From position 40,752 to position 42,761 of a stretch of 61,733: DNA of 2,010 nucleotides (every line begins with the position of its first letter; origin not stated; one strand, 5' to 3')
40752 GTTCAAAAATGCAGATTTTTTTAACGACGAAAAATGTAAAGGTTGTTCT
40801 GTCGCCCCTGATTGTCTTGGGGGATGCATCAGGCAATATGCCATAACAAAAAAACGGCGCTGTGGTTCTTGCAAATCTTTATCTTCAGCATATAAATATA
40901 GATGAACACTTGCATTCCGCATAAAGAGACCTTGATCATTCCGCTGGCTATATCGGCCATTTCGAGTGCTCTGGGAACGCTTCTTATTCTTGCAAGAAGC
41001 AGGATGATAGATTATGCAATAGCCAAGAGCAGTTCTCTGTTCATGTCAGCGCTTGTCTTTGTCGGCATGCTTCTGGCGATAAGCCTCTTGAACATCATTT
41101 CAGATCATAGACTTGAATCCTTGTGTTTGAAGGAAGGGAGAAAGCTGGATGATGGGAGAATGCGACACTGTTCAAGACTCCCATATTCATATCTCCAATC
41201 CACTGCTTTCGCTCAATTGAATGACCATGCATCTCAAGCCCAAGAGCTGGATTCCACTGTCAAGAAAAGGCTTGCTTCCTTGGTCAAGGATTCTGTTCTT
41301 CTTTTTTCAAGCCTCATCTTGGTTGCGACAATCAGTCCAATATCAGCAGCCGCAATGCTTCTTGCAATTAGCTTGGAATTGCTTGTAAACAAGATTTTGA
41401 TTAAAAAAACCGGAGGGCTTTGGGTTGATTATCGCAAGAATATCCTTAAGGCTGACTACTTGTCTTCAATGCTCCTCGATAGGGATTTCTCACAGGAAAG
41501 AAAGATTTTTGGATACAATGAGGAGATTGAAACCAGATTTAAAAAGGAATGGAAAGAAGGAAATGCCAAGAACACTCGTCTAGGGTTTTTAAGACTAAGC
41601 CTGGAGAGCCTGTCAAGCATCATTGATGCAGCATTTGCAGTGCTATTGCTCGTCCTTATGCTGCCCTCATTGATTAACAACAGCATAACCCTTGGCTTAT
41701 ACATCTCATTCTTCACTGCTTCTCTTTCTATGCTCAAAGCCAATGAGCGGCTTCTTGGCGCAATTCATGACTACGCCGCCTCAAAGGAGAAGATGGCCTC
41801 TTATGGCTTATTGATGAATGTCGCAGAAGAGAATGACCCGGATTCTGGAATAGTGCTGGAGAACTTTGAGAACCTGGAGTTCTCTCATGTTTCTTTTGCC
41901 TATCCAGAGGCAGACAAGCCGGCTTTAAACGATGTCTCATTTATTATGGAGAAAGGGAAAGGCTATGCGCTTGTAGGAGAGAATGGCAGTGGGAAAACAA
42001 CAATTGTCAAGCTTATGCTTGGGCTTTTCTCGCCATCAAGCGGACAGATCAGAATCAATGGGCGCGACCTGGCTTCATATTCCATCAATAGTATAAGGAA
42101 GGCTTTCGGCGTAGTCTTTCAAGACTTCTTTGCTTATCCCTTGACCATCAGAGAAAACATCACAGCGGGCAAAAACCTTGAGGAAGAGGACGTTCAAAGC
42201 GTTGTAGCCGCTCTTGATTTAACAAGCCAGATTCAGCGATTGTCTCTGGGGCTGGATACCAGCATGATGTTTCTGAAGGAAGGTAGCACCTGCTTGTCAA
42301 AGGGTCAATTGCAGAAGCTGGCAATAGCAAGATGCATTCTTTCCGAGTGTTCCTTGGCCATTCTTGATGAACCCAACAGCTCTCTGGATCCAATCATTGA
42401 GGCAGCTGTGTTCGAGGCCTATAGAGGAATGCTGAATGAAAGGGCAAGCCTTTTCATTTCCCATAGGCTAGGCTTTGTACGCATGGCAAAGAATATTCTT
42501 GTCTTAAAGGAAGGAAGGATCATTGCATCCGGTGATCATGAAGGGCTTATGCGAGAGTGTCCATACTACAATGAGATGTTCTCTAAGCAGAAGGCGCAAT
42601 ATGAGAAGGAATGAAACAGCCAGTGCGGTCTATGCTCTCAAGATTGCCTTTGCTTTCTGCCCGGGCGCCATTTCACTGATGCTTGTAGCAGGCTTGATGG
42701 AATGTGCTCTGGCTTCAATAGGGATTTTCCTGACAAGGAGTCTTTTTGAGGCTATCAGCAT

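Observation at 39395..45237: AT-rich island with an uncharacterised sacti/ranthipeptide-type RiPP operon: Cys-rich 41-aa peptide, two radical SAM/SPASM enzymes and an ABC exporter pair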

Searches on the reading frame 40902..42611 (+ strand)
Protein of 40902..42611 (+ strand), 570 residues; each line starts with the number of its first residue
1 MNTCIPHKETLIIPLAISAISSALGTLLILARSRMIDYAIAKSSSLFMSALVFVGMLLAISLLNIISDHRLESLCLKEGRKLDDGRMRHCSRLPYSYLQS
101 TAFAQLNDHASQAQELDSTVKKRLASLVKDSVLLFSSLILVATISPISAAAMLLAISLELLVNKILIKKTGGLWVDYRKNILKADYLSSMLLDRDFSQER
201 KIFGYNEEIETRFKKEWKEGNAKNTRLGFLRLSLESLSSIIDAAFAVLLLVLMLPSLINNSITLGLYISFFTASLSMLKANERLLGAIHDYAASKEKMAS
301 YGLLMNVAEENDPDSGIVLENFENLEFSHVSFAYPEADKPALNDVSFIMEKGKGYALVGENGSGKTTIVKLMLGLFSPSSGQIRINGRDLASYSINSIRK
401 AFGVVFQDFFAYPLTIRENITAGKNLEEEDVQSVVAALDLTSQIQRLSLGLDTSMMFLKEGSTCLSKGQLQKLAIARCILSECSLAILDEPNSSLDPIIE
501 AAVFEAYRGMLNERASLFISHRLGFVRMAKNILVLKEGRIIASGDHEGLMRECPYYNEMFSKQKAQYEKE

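Call 7: search_protein_families(library=ncbifam, max_evalue=0.01, proteins=[window:40902-42611:+])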
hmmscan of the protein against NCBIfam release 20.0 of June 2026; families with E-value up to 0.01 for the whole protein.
window:40902-42611:+ (570 aa): 187 families (the best 25 are shown)
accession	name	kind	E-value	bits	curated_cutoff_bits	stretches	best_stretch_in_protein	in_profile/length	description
TIGR02203.1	MsbA_lipidA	equivalog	1.2e-64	218.9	602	1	6-563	11-569/572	lipid A export permease/ATP-binding protein MsbA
TIGR03797.1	NHLM_micro_ABC2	equivalog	1.1e-59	202.6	709.4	1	9-563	136-685/686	NHLP bacteriocin export ABC transporter permease/ATPase subunit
TIGR03796.1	NHLM_micro_ABC1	equivalog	4e-57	193.9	853.3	1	12-559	156-708/710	NHLP family bacteriocin export ABC transporter peptidase/permease/ATPase subunit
TIGR03375.1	type_I_sec_LssB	subfamily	8.7e-57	192.9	693.1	1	199-551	338-690/696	type I secretion system permease/ATPase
NF008381.0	PRK11176.1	equivalog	1.8e-54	185.2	867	1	5-563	21-579/582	lipid A ABC transporter ATP-binding protein/permease MsbA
NF010178.0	PRK13657.1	equivalog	3.1e-53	181.1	733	1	247-564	257-571/588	glucan ABC transporter ATP-binding protein/ permease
TIGR00958.1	3a01208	subfamily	1.3e-52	179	874.6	1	111-559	266-710/711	antigen peptide transporter 2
TIGR02204.1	MsbA_rel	hypoth_equivalog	2e-52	178.7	780.4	1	8-560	17-572/576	ABC transporter, permease/ATP-binding protein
TIGR02857.1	CydD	equivalog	1.5e-50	172.6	435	1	15-535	5-529/529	thiol reductant ABC exporter subunit CydD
TIGR01846.1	type_I_sec_HlyB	subfamily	3.4e-50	171.1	725.55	1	207-564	333-693/694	type I secretion system permease/ATPase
TIGR01193.1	bacteriocin_ABC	subfamily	5.6e-49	167.3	523.85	1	32-560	179-706/708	peptide cleavage/export ABC transporter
NF008364.0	PRK11160.1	equivalog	1e-47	163.1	630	1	147-561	160-573/575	heme ABC transporter ATP-binding protein/permease CydC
NF045513.1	HepA_fam_ABC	equivalog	2.4e-45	155.1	725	1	211-551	257-597/610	heterocyst formation ABC transporter subunit HepA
NF008379.0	PRK11174.1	equivalog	5.5e-45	154.1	684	1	138-565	152-586/588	heme ABC transporter permease/ATP-binding protein CydD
TIGR02868.1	CydC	equivalog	2.2e-44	152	329.05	1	130-523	137-530/530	thiol reductant ABC exporter subunit CydC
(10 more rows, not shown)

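Call 8: search_protein_families(library=pfam, max_evalue=0.01, proteins=[window:40902-42611:+])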
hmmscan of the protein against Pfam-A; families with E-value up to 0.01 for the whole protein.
window:40902-42611:+ (570 aa): 5 families
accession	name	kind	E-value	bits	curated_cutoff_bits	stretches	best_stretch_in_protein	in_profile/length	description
PF00005.33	ABC_tran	-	2.3e-30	106.4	25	1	342-492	1-136/137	ABC transporter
PF13304.12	AAA_21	-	4.5e-06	27.4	27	1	356-396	3-43/304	AAA domain, putative AbiEii toxin, Type IV TA system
PF00664.28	ABC_membrane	-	5.4e-06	26.7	28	1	15-274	5-267/274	ABC transporter transmembrane region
PF13555.12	AAA_29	-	0.00071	19.7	27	1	351-386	22-55/61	P-loop containing region of AAA domain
PF13476.12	AAA_23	-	0.0094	17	27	0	356-376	23-44/201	AAA domain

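Call 9: list_cluster_members(proteins=[window:39459-39581:+, window:40902-42611:+, window:45264-46673:-, window:40057-40902:+])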
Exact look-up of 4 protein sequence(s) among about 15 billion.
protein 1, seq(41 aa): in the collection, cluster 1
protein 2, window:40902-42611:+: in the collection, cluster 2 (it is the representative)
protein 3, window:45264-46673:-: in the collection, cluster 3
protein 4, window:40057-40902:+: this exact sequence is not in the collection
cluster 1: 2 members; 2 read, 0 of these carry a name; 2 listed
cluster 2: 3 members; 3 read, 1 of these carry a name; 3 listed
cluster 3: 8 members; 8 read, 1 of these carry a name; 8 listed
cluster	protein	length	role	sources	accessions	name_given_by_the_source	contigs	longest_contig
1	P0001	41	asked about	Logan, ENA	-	-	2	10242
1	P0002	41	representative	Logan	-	-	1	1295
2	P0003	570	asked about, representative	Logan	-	-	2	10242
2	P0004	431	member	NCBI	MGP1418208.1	MAG: ATP-binding cassette domain-containing protein [Sphaerochaetaceae bacterium]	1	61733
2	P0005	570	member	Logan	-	-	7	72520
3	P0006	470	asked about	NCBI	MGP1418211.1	MAG: argininosuccinate lyase [Sphaerochaetaceae bacterium]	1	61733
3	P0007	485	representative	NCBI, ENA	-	-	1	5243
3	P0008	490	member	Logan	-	-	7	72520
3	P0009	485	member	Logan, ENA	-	-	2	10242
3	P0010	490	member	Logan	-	-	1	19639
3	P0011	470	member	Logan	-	-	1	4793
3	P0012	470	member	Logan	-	-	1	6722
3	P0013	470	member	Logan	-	-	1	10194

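Call 33: find_homologous_proteins(query=window:40902-42611:+)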
Query window:40902-42611:+ (570 aa): 2500 proteins with E <= 0.001 among 8000 candidates; the best 120 are listed.
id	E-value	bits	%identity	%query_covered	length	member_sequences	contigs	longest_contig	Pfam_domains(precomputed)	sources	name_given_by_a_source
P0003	0.0e+0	1220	100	100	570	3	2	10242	PF00005.34,PF13304.13,PF00664.29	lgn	-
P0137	0.0e+0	1084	88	100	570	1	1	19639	PF00005.34,PF13304.13,PF00664.29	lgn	-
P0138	1.2e-297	1006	82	100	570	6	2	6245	PF00005.34,PF13304.13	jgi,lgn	jgi:ATP-binding cassette subfamily B protein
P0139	1.8e-118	415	37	99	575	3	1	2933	PF00005.34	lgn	-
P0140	4.1e-118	413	37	99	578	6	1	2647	PF00005.34,PF02463.26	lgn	-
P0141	2.3e-117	411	36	97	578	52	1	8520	PF00005.34,PF02463.26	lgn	-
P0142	5.1e-115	403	39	95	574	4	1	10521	PF00005.34,PF02463.26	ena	-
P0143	1.3e-108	382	36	97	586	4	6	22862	PF00005.34,PF02463.26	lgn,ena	-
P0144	1.2e-107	379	36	98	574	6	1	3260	PF00005.34,PF02463.26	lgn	-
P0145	3.6e-104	367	35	99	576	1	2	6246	PF00005.34,PF02463.26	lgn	-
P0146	9.6e-103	363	35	95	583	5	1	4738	PF00005.34,PF02463.26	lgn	-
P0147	1.9e-102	362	36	95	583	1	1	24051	PF00005.34,PF02463.26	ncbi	-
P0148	2.4e-102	361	35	99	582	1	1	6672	PF00005.34,PF02463.26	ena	-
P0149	6.9e-102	360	34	99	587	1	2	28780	PF00005.34,PF02463.26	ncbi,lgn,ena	-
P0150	1.1e-99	353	36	91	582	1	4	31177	PF00005.34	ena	-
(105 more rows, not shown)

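Call 34: find_encoding_contigs(protein=P0137, flank=7000, max_places=3)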
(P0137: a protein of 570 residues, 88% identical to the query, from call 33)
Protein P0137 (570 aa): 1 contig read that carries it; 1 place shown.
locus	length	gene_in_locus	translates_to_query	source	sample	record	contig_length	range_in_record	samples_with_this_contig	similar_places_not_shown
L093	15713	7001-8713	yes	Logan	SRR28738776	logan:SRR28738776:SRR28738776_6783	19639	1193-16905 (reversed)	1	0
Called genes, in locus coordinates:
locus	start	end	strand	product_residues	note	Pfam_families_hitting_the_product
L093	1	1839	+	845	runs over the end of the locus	PF00317:Ribonuc_red_lgN, PF02867:Ribonuc_red_lgC, PF12637:TSCPD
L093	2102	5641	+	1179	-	PF01855:POR_N, PF17147:PFOR_II, PF01558:POR, PF10371:EKR, PF12838:Fer4_7, PF13237:Fer4_10, PF13484:Fer4_16, PF02775:TPP_enzyme_C, +6 more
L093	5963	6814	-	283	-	PF12833:HTH_18, PF00165:HTH_AraC (weak), PF06445:GyrI-like, PF14526:Cass2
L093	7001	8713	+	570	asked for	PF00664:ABC_membrane (weak), PF00005:ABC_tran, PF13304:AAA_21 (faint)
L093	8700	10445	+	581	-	PF00005:ABC_tran, PF13304:AAA_21 (faint)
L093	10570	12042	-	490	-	PF00206:Lyase_1, PF14698:ASL_C2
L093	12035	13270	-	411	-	PF00764:Arginosuc_synth, PF20979:Arginosuc_syn_C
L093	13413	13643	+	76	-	-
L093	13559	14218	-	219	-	PF00881:Nitroreductase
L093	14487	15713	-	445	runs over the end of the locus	PF02129:Peptidase_S15 (weak), PF00561:Abhydrolase_1 (weak), PF12697:Abhydrolase_6 (weak), PF00326:Peptidase_S9 (faint), PF12146:Hydrolase_4, PF08840:BAAT_C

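Call 35: find_encoding_contigs(protein=P0138, flank=7000, max_places=3)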
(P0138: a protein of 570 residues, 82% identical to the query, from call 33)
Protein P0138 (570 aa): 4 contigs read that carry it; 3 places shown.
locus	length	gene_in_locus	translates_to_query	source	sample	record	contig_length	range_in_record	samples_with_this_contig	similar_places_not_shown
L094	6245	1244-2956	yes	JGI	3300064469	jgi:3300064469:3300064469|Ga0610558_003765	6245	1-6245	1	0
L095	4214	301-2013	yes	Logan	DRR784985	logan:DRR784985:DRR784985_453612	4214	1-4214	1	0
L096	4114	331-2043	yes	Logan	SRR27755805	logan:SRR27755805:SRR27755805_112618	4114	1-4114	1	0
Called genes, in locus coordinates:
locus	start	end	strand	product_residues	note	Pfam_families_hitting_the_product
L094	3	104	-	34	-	?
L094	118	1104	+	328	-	PF08281:Sigma70_r4_2 (faint), PF13384:HTH_23 (faint), PF13542:HTH_Tnp_ISL3 (faint), PF13936:HTH_38, PF13518:HTH_28 (faint), PF13565:HTH_32 (weak), PF00665:rve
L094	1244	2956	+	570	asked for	PF00005:ABC_tran, PF13304:AAA_21 (faint)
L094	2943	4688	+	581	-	PF00005:ABC_tran, PF13304:AAA_21 (faint)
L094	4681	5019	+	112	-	-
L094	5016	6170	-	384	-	PF03811:Zn_ribbon_InsA (weak)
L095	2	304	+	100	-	?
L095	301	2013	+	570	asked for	PF00005:ABC_tran, PF13304:AAA_21 (faint)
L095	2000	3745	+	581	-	PF00005:ABC_tran, PF13304:AAA_21 (faint)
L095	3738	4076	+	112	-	-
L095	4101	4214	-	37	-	?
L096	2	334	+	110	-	?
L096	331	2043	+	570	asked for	PF00005:ABC_tran, PF13304:AAA_21 (faint)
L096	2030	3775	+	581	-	PF00005:ABC_tran, PF13304:AAA_21 (faint)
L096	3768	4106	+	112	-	-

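Call 60: find_encoding_contigs(protein=P0149, flank=6000, max_places=3)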
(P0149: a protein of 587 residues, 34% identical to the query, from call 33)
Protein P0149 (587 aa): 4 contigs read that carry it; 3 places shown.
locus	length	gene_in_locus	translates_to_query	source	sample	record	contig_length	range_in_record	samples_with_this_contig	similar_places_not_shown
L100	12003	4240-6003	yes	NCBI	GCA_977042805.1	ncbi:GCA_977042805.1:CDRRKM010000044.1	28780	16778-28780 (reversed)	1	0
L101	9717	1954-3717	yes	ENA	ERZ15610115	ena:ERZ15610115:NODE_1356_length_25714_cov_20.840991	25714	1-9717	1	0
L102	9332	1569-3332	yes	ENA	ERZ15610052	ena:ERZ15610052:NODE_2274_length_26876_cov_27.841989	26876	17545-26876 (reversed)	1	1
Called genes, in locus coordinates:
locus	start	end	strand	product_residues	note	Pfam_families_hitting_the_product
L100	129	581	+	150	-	PF01588:tRNA_bind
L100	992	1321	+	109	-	PF07883:Cupin_2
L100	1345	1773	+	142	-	-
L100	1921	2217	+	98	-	PF14311:DUF4379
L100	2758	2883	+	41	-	-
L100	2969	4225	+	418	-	PF04055:Radical_SAM, PF13353:Fer4_12 (weak)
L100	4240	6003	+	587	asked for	PF00005:ABC_tran, PF02463:SMC_N (faint)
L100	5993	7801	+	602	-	PF00005:ABC_tran, PF02463:SMC_N (faint)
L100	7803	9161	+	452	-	PF04055:Radical_SAM, PF13353:Fer4_12, PF13186:SPASM (weak)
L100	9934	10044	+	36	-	-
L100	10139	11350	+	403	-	-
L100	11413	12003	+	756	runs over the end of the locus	-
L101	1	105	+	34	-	?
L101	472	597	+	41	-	-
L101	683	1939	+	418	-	PF04055:Radical_SAM, PF13353:Fer4_12 (weak)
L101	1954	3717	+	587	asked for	PF00005:ABC_tran, PF02463:SMC_N (faint)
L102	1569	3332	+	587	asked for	PF00005:ABC_tran, PF02463:SMC_N (faint)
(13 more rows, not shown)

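Call 61: find_encoding_contigs(protein=P0147, flank=6000, max_places=3)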
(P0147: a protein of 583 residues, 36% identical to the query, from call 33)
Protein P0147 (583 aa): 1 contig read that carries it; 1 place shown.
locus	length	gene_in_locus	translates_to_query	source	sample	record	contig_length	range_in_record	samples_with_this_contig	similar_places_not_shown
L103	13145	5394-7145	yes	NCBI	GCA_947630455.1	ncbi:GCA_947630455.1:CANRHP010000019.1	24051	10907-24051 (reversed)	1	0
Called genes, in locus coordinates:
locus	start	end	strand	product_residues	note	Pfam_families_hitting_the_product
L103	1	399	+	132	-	?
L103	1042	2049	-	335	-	PF00924:MS_channel_2nd, PF21082:MS_channel_3rd (weak)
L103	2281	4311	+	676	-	PF02424:ApbE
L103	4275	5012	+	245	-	PF07456:Hpre_diP_synt_I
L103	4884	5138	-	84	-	-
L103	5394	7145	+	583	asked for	PF00005:ABC_tran, PF02463:SMC_N (faint)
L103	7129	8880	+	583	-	PF00005:ABC_tran, PF02463:SMC_N (faint), PF13304:AAA_21 (faint)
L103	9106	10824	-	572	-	PF07690:MFS_1, PF12832:MFS_1_like, PF13347:MFS_2, PF03209:PUCC (weak), PF07690:MFS_1, PF13347:MFS_2, PF07690:MFS_1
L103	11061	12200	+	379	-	PF13416:SBP_bac_8 (faint)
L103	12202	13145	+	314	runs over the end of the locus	PF01565:FAD_binding_4, PF02873:MurB_C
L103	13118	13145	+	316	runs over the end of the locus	PF10298:WhiA_N (faint), PF14527:LAGLIDADG_WhiA, PF02650:HTH_WhiA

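Call 66: search_protein_families(library=ncbifam, max_evalue=0.01, proteins=[L002:2563-3411:-])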
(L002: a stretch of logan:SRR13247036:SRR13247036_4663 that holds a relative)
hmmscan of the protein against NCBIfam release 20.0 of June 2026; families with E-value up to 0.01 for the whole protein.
L002:2563-3411:- (282 aa): 30 families (the best 25 are shown)
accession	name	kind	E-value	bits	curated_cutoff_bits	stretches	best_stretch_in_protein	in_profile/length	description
NF007584.0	PRK10219.1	equivalog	3.9e-20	72.2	174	1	7-104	8-105/107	superoxide response transcriptional regulator SoxS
NF012228.1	RobA_TF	equivalog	1.7e-19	70.4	380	1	10-113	9-112/286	MDR efflux pump AcrAB transcriptional activator RobA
NF011701.0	PRK15121.1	equivalog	8.8e-17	61.5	426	1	10-110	11-111/289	MDR efflux pump AcrAB transcriptional activator RobA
NF012144.2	ramA_TF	equivalog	1.2e-16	61.1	180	1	8-104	9-105/108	RamA family antibiotic efflux transcriptional regulator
NF008564.0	PRK11511.1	equivalog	1.1e-14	54.7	202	1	9-103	14-108/127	MDR efflux pump AcrAB transcriptional activator MarA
NF012198.0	MarA_TF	equivalog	1.3e-14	54.4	250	1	9-103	14-108/124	MDR efflux pump AcrAB transcriptional activator MarA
NF047455.1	TF_Staph_AryK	equivalog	1.1e-09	37.1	850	1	7-106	160-259/759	transcriptional regulator AryK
TIGR04094.1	adjacent_YSIRK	equivalog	5.9e-09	35.4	200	1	7-101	288-381/383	YSIRK-targeted surface antigen transcriptional regulator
NF007243.0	PRK09685.1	equivalog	6.8e-09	35.5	199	1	5-104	199-300/303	transcriptional regulator FeaR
NF010028.0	PRK13503.1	equivalog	2.5e-08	33.6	288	1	7-106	174-273/278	HTH-type transcriptional activator RhaS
NF049932.1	TranspRegBtr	equivalog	3.2e-08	32.5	900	1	6-104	166-264/531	bacillibactin transport transcriptional regulator Btr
NF010026.0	PRK13501.1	equivalog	9.7e-07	28.2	363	1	38-104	210-276/290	HTH-type transcriptional activator RhaR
NF006902.0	PRK09393.1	equivalog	1.9e-06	27.3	425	1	6-104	222-320/327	transcriptional regulator FtrA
NF007693.0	PRK10371.1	equivalog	3.1e-06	26.6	253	1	33-111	229-299/309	transcriptional regulator MelR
NF007860.0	PRK10572.1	equivalog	7.9e-06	24.9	208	1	7-106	186-285/292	arabinose operon transcriptional regulator AraC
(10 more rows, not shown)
